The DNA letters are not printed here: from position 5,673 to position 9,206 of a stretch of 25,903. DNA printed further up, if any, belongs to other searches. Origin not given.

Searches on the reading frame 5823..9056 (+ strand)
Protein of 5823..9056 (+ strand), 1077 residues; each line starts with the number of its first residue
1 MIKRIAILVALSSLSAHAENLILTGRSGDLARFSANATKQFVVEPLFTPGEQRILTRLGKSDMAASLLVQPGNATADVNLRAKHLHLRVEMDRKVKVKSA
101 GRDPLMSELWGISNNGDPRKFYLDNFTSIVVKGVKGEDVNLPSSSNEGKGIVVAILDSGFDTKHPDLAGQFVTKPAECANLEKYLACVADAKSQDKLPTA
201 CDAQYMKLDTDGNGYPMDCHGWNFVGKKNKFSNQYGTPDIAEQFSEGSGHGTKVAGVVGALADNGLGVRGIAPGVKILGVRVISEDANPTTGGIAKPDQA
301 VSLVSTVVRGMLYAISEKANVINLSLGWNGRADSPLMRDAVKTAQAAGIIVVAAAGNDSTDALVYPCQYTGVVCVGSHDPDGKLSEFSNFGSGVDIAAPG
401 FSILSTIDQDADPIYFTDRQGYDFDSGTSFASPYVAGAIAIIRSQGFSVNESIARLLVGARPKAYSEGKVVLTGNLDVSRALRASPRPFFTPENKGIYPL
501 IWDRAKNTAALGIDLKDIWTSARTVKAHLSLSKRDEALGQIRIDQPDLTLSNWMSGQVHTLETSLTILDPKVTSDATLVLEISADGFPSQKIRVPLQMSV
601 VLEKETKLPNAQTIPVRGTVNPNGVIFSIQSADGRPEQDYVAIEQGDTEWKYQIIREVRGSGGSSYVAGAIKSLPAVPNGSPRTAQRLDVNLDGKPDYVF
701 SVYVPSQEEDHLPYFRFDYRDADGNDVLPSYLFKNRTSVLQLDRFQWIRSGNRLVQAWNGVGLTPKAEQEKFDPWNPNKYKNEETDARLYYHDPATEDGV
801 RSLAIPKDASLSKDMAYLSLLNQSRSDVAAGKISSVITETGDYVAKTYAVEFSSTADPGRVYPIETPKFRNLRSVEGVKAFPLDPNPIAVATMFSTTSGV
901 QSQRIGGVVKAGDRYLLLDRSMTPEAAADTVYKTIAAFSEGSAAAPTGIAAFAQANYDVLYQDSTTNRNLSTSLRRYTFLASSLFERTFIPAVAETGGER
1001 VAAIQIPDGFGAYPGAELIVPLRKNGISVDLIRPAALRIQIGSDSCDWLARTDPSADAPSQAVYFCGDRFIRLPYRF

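Call 10: search_protein_families(library=pfam, proteins=[window:5823-9056:+], max_evalue=0.001)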
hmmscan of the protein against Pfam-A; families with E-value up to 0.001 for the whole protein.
window:5823-9056:+ (1077 aa): 1 family
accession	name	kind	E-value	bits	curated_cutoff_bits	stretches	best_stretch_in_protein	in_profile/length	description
PF00082.27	Peptidase_S8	-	1.7e-47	162.6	21.8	1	148-445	1-256/288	Subtilase family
